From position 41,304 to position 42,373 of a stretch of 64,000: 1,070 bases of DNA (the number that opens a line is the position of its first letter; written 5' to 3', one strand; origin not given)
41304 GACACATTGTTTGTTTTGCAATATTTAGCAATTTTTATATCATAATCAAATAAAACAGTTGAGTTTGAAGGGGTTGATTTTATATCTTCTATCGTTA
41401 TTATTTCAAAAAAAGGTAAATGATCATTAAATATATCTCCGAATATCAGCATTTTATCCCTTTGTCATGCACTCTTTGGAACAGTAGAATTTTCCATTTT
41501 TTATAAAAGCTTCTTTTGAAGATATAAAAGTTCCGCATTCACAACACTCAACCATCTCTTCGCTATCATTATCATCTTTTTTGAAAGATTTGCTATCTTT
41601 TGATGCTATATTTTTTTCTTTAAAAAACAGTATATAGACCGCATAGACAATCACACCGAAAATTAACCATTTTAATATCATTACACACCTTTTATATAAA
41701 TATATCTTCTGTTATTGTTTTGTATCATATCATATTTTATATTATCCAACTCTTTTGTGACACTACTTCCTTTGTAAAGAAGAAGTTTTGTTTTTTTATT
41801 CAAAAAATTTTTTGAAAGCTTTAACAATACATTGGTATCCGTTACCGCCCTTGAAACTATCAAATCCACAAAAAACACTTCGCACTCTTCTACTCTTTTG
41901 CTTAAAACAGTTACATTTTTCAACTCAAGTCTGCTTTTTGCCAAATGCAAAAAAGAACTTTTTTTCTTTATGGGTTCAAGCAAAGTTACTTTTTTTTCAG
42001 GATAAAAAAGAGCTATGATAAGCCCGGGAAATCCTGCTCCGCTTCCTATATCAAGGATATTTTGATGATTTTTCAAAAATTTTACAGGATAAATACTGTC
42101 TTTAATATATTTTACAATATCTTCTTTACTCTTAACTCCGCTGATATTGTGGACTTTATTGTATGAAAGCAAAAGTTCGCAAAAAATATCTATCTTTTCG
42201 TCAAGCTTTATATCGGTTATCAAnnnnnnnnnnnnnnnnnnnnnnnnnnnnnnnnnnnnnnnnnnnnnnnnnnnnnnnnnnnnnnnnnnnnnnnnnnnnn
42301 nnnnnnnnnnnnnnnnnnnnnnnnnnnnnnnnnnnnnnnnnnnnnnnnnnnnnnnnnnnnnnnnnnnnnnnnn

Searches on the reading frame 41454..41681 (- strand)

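Call 10: search_protein_families(library=pfam, proteins=[window:41454-41681:-])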
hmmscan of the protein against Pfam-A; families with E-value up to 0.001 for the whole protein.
window:41454-41681:- (75 aa): 1 family
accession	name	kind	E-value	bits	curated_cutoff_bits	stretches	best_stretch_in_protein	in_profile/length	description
PF02069.22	Metallothio_Pro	-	0.0009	19.8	33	0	46-72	9-35/51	Prokaryotic metallothionein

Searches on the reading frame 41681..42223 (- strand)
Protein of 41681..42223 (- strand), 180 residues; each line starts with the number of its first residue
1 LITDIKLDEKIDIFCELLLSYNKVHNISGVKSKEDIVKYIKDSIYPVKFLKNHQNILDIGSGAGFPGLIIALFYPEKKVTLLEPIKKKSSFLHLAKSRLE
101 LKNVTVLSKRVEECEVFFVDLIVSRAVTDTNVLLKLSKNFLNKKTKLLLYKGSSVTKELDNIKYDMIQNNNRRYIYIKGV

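Call 10: search_protein_families(library=pfam, proteins=[window:41681-42223:-])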
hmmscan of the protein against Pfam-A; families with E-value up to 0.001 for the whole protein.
window:41681-42223:- (180 aa): 4 families
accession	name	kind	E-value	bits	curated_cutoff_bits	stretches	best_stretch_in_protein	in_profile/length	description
PF02527.21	GidB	-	4.1e-43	147.3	27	1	9-168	3-165/184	rRNA small subunit methyltransferase G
PF13847.12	Methyltransf_31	-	1.2e-05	25.5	27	1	51-153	2-113/145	Methyltransferase domain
PF05175.20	MTS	-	0.00036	20.7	23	1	51-106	28-85/170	Methyltransferase small domain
PF10294.15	Methyltransf_16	-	0.0009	19.5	21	0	51-102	45-92/174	Lysine methyltransferase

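Call 17: find_homologous_proteins(query=window:41681-42223:-)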
Query window:41681-42223:- (180 aa): 269 proteins with E <= 0.001 among 828 candidates; the best 120 are listed.
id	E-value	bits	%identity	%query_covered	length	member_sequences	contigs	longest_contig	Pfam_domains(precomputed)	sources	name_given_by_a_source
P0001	5.1e-108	376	100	100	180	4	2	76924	PF13847.13,PF02527.22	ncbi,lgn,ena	-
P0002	1.6e-89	316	80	100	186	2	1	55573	PF13847.13,PF02527.22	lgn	-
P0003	5.8e-82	292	77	95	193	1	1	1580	PF02527.22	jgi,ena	-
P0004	3.3e-81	289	76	95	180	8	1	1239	PF02527.22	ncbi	-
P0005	1.5e-79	284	75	95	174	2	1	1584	PF02527.22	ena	-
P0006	5.1e-79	282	74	96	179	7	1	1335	PF13847.13,PF02527.22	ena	-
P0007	8.3e-79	281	74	93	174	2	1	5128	PF02527.22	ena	-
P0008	1.3e-78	281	75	95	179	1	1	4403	PF02527.22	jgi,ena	-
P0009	1.3e-78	281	72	97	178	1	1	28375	PF02527.22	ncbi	-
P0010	2.3e-77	277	74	93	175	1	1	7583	PF02527.22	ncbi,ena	-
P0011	5.7e-74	266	71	95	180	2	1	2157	PF02527.22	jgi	-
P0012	3.1e-71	257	77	86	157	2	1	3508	PF13847.13,PF02527.22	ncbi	-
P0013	3.6e-62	227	62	97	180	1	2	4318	PF02527.22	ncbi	-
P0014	1.0e-61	226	60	98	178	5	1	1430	PF02527.22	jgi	-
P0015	1.2e-59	219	64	95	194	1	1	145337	PF02527.22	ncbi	-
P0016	4.5e-55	204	58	96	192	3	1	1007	PF02527.22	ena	-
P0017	6.9e-55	204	58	94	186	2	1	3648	PF02527.22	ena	-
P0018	7.6e-55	203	59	96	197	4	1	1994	PF02527.22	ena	-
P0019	4.6e-54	201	58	96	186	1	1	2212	PF02527.22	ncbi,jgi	-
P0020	5.2e-54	201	59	94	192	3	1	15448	PF02527.22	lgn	-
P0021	1.0e-53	200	57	94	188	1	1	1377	PF02527.22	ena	-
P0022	1.1e-53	200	59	94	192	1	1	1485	PF02527.22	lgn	-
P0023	1.2e-53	200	57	96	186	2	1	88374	PF02527.22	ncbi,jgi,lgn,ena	-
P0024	4.5e-53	198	56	93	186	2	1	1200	PF02527.22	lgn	-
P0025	1.2e-52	196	56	97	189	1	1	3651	PF02527.22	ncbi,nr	ncbi:MAG: 16S rRNA (guanine(527)-N(7))-methyltransferase RsmG [Campylobacteraceae bacterium]|nr:16S 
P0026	1.8e-52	196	55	93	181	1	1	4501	PF02527.22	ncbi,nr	ncbi:MAG: 16S rRNA (guanine(527)-N(7))-methyltransferase RsmG, partial [Epsilonproteobacteria bacter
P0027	4.3e-52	194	53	97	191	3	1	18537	PF02527.22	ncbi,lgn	-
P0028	2.7e-51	192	57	94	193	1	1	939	PF02527.22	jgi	-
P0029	2.9e-51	192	55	93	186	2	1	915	PF13847.13,PF02527.22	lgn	-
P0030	6.3e-51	191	56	94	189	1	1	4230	PF02527.22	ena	-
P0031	7.3e-51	190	55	94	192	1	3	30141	PF02527.22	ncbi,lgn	-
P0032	7.4e-51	190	55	93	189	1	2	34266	PF02527.22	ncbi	-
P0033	7.7e-51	190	54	97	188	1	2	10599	PF02527.22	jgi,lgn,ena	jgi:16S rRNA (guanine527-N7)-methyltransferase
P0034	1.0e-50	190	53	94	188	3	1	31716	PF02527.22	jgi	-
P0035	1.2e-50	190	52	96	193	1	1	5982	PF02527.22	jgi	-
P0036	1.3e-50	190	51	97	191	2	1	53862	PF02527.22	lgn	-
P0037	3.7e-50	188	55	93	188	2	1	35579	PF02527.22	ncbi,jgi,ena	-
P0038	8.3e-50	187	54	94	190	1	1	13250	PF02527.22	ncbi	-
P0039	2.3e-49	186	52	97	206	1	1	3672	PF02527.22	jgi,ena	-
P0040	3.1e-49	185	54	93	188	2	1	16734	PF02527.22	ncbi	-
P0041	3.8e-49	185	52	96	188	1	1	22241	PF02527.22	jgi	-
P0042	1.0e-48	183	50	97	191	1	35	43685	PF02527.22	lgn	-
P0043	1.4e-48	183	51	98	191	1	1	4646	PF13847.13,PF02527.22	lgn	-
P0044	1.6e-48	183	53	92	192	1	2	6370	PF02527.22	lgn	-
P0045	5.9e-48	181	50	97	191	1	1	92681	PF13847.13,PF02527.22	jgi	jgi:16S rRNA (guanine527-N7)-methyltransferase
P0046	7.2e-48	181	50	97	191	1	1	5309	PF13847.13,PF02527.22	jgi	jgi:16S rRNA (guanine527-N7)-methyltransferase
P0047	8.8e-48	180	53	93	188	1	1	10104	PF02527.22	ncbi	ncbi:MAG: 16S rRNA (guanine(527)-N(7))-methyltransferase RsmG [Sulfurospirillum sp.]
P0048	2.1e-47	179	55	97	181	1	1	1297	PF02527.22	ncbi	-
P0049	2.4e-47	179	55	91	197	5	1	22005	PF02527.22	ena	-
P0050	2.7e-47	179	51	97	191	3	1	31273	PF02527.22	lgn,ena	-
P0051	6.1e-47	178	52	96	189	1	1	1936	PF13847.13,PF02527.22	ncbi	-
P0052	9.0e-47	177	55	97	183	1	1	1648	PF02527.22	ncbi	-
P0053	8.3e-46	174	51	92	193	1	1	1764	PF13847.13,PF02527.22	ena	-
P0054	9.0e-46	174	49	98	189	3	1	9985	PF13847.13,PF02527.22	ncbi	-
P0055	9.3e-46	174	51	96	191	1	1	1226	PF02527.22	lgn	-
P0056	1.8e-45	173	52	91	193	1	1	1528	PF13847.13,PF02527.22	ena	-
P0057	2.2e-45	173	51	91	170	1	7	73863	PF02527.22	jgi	jgi:16S rRNA (guanine527-N7)-methyltransferase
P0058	2.2e-45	173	52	93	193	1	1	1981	PF13847.13,PF02527.22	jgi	-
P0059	2.6e-45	172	51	93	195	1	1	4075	PF13847.13,PF02527.22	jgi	-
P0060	2.6e-45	172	52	91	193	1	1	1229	PF13847.13,PF02527.22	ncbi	-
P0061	3.2e-45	172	47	99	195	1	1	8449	PF02527.22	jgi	jgi:16S rRNA (guanine527-N7)-methyltransferase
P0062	4.0e-45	172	50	93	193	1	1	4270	PF02527.22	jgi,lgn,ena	-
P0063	4.6e-45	172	50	93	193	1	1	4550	PF13847.13,PF02527.22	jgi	-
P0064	6.3e-45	171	55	94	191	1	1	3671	PF02527.22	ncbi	-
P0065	7.1e-45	171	50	94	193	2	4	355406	PF13847.13,PF02527.22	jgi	-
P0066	7.8e-45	171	49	93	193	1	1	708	PF02527.22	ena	-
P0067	8.0e-45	171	50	90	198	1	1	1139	PF13847.13,PF02527.22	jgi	-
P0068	8.1e-45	171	50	96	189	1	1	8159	PF13847.13,PF02527.22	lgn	-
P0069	1.3e-44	170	50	97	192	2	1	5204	PF13847.13,PF02527.22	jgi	-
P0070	1.3e-44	170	51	90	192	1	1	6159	PF13847.13,PF02527.22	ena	-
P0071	1.5e-44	170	51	94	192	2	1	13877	PF02527.22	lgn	-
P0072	1.8e-44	170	51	90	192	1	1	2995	PF13847.13,PF02527.22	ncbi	-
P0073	2.6e-44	169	55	94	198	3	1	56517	PF02527.22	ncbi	-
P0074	2.8e-44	169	47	97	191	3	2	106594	PF02527.22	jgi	jgi:16S rRNA (guanine527-N7)-methyltransferase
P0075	2.9e-44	169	48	99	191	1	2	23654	PF13847.13,PF02527.22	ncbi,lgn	ncbi:MAG: 16S rRNA (guanine(527)-N(7))-methyltransferase RsmG [Sulfurimonadaceae bacterium]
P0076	3.0e-44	169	49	93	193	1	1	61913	PF13847.13,PF02527.22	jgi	-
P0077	3.4e-44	169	49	93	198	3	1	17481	PF13847.13,PF02527.22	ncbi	-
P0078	3.8e-44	169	50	90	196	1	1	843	PF13847.13,PF02527.22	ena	-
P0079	4.1e-44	169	49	99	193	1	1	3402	PF02527.22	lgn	-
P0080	5.2e-44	168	48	94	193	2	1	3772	PF02527.22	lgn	-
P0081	5.5e-44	168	50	92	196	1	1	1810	PF13847.13,PF02527.22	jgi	jgi:16S rRNA (guanine527-N7)-methyltransferase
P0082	5.6e-44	168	48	99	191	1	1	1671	PF13847.13,PF02527.22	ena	-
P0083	7.1e-44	168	48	97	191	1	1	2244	PF13847.13,PF02527.22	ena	-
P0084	1.2e-43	167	48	97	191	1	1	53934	PF13847.13,PF02527.22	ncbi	-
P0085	1.2e-43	167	48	97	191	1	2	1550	PF13847.13,PF02527.22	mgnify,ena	mgnify:FL=1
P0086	1.3e-43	167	48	94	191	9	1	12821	PF13847.13,PF02527.22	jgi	-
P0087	1.4e-43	167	51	93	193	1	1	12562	PF13847.13,PF02527.22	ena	-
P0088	1.4e-43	167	49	97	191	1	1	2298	PF13847.13,PF02527.22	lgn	-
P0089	1.6e-43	167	48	91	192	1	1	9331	PF13847.13,PF02527.22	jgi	jgi:16S rRNA (guanine527-N7)-methyltransferase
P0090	1.6e-43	167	47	97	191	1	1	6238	PF13847.13,PF02527.22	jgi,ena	-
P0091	1.7e-43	166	48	94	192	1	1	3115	PF13847.13,PF02527.22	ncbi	-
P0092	1.9e-43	166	48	92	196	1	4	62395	PF13847.13,PF02527.22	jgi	jgi:16S rRNA (guanine527-N7)-methyltransferase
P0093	1.9e-43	166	48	92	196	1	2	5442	PF13847.13,PF02527.22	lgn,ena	-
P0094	2.0e-43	166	50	97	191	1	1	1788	PF13847.13,PF02527.22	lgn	-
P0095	2.3e-43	166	49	94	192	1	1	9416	PF13847.13,PF02527.22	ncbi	-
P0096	2.4e-43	166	51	92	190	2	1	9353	PF02527.22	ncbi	-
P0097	3.3e-43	166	48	97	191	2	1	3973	PF13847.13,PF02527.22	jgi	-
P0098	3.7e-43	165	48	90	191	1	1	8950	PF13847.13,PF02527.22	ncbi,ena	-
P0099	4.2e-43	165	47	94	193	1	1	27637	PF13847.13,PF02527.22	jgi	jgi:16S rRNA (guanine527-N7)-methyltransferase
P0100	5.0e-43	165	50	96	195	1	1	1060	PF02527.22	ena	-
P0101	5.4e-43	165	50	91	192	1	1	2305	PF13847.13,PF02527.22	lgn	-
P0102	5.7e-43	165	47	94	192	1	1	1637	PF13847.13,PF02527.22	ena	-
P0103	6.0e-43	165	48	93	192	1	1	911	PF13847.13,PF02527.22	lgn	-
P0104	7.1e-43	164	50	94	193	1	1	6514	PF02527.22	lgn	-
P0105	7.3e-43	164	50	91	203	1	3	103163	PF13847.13,PF02527.22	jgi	jgi:16S rRNA (guanine527-N7)-methyltransferase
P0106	8.3e-43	164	51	92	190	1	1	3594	PF13847.13,PF02527.22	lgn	-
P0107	8.9e-43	164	48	97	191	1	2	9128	PF13847.13,PF02527.22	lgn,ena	-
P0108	9.3e-43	164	48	90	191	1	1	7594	PF13847.13,PF02527.22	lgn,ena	-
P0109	9.9e-43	164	48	97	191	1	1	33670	PF13847.13,PF02527.22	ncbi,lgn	-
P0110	1.1e-42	164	50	90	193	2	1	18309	PF13847.13,PF02527.22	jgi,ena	-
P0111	1.2e-42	164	48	92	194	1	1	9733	PF02527.22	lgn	-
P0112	1.3e-42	164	49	90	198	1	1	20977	PF13847.13,PF02527.22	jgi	jgi:16S rRNA (guanine527-N7)-methyltransferase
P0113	1.5e-42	163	48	92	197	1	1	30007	PF13847.13,PF02527.22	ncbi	ncbi:MAG: 16S rRNA (guanine(527)-N(7))-methyltransferase RsmG [Sulfurimonas sp.]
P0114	1.7e-42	163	48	93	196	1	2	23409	PF13847.13,PF02527.22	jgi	-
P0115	1.7e-42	163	48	97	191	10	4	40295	PF13847.13,PF02527.22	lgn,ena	-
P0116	1.7e-42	163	48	97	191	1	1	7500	PF13847.13,PF02527.22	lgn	-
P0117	1.7e-42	163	50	90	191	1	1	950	PF13847.13,PF02527.22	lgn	-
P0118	1.9e-42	163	50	90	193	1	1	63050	PF13847.13,PF02527.22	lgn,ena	-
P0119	2.0e-42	163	47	90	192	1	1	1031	PF02527.22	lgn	-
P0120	2.0e-42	163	48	93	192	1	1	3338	PF13847.13,PF02527.22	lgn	-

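Call 18: find_encoding_contigs(protein=P0002, flank=2500, max_places=4)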
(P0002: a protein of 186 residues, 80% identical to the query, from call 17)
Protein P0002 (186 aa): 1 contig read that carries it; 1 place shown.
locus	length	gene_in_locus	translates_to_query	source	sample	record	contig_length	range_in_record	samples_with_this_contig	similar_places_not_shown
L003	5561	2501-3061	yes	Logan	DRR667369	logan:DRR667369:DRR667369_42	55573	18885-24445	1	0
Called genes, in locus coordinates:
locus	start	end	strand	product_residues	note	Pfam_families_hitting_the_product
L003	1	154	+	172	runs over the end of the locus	PF00989:PAS (weak), PF13426:PAS_9 (weak), PF08447:PAS_3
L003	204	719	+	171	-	PF28048:CiaI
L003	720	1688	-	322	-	PF00490:ALAD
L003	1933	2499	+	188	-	PF00925:GTP_cyclohydro2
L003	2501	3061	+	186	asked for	PF02527:GidB, PF13847:Methyltransf_31 (weak)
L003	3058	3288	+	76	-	-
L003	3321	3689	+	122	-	-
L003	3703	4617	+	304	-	PF05569:Peptidase_M56 (weak), PF01435:Peptidase_M48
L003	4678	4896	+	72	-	-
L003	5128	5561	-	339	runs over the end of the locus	PF01168:Ala_racemase_N, PF00842:Ala_racemase_C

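Call 19: find_encoding_contigs(protein=P0009, flank=2500, max_places=4)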
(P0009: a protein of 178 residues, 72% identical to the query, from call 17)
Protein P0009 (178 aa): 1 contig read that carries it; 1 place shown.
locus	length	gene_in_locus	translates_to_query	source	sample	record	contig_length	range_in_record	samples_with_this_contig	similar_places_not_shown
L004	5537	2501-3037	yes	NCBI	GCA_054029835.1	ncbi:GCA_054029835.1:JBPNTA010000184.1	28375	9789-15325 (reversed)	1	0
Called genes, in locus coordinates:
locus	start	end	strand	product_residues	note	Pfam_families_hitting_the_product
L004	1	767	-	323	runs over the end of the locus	PF00490:ALAD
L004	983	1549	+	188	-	PF00925:GTP_cyclohydro2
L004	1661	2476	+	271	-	PF04383:KilA-N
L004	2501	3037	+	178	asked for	PF02527:GidB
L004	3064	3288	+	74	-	-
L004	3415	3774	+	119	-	-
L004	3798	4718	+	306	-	PF01435:Peptidase_M48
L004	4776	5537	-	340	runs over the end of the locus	PF01168:Ala_racemase_N, PF00842:Ala_racemase_C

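Call 20: find_encoding_contigs(protein=P0001, flank=10000, max_places=6)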
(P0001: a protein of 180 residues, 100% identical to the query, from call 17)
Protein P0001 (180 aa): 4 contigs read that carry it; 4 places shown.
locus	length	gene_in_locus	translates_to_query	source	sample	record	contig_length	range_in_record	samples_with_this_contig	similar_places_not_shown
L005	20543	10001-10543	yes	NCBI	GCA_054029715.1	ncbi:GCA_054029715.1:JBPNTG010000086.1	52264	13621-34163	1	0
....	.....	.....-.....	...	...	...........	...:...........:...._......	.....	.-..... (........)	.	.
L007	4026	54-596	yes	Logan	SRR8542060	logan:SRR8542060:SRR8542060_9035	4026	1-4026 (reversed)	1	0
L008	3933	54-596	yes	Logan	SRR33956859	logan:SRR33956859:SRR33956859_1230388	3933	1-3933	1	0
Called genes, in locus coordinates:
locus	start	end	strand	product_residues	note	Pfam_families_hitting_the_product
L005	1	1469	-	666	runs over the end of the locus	PF00890:FAD_binding_2, PF02910:Succ_DH_flav_C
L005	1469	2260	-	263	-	PF01127:Sdh_cyt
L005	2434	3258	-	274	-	PF01790:LGT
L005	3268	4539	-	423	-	PF12838:Fer4_7, PF13183:Fer4_8, PF13187:Fer4_9 (weak), PF13484:Fer4_16, PF13534:Fer4_17, PF02754:CCG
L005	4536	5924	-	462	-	PF04055:Radical_SAM, PF06969:HemN_C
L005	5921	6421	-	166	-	PF10788:DUF2603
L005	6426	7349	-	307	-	PF02729:OTCace_N, PF00185:OTCace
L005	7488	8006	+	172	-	PF00989:PAS (weak), PF13426:PAS_9 (weak), PF08447:PAS_3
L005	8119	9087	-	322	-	PF00490:ALAD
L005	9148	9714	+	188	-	PF00925:GTP_cyclohydro2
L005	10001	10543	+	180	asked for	PF02527:GidB, PF13847:Methyltransf_31 (weak)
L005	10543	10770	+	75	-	-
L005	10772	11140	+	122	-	-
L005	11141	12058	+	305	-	PF05569:Peptidase_M56 (weak), PF01435:Peptidase_M48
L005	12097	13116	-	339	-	PF01168:Ala_racemase_N, PF00842:Ala_racemase_C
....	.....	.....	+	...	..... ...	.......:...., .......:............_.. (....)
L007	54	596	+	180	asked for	PF02527:GidB, PF13847:Methyltransf_31 (weak)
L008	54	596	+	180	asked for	PF02527:GidB, PF13847:Methyltransf_31 (weak)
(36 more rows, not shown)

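Call 49: find_encoding_contigs(protein=P0008, flank=3000, max_places=3)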
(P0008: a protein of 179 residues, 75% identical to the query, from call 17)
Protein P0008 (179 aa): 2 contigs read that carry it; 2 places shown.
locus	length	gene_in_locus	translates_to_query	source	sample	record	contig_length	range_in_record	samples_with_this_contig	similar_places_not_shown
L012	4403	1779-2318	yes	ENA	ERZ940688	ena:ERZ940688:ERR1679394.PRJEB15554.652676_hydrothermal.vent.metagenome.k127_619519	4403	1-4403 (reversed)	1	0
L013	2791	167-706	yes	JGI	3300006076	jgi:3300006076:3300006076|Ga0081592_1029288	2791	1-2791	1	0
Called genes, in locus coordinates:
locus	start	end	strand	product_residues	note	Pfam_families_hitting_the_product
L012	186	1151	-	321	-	PF00490:ALAD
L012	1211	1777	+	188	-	PF00925:GTP_cyclohydro2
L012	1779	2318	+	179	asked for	PF02527:GidB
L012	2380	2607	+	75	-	-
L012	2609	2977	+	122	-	-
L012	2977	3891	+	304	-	PF05569:Peptidase_M56 (weak), PF01435:Peptidase_M48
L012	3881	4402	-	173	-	?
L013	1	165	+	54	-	?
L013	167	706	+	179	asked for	PF02527:GidB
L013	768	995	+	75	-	-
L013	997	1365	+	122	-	-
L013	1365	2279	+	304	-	PF05569:Peptidase_M56 (weak), PF01435:Peptidase_M48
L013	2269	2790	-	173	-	?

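Call 50: find_encoding_contigs(protein=P0010, flank=3000, max_places=3)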
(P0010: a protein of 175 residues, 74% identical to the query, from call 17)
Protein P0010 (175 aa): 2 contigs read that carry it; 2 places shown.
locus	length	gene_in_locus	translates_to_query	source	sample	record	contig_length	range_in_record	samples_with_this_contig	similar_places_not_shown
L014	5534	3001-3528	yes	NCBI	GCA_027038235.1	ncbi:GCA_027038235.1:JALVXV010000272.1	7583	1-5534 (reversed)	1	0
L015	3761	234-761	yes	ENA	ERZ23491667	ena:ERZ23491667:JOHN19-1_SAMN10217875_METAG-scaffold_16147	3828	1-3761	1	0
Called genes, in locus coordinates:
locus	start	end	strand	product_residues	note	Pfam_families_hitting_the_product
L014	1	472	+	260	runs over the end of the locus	PF01925:TauE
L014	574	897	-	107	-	PF00226:DnaJ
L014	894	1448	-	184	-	-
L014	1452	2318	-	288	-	PF09935:DUF2167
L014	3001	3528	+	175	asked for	PF02527:GidB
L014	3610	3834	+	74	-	-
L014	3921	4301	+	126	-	-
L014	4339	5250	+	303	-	PF01435:Peptidase_M48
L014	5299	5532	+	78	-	?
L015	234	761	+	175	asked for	PF02527:GidB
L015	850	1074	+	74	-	-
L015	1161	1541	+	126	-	-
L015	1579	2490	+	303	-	PF01435:Peptidase_M48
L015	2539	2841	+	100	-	PF01909:NTP_transf_2, PF18765:Polbeta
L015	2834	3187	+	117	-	PF01934:HepT-like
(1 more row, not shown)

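Call 51: find_encoding_contigs(protein=P0007, flank=3000, max_places=3)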
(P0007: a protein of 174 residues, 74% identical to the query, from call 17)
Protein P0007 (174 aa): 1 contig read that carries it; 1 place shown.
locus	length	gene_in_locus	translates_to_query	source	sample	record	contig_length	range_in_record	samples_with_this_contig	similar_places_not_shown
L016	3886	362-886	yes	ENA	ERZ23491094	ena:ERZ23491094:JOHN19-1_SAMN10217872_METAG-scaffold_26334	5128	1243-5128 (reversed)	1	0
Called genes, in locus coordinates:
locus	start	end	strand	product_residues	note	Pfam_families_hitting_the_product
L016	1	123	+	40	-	?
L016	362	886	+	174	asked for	PF02527:GidB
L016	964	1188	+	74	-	-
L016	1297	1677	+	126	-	-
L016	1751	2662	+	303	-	PF01435:Peptidase_M48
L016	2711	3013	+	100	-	PF01909:NTP_transf_2, PF18765:Polbeta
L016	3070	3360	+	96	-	PF01934:HepT-like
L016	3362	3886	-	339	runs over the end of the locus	PF01168:Ala_racemase_N, PF00842:Ala_racemase_C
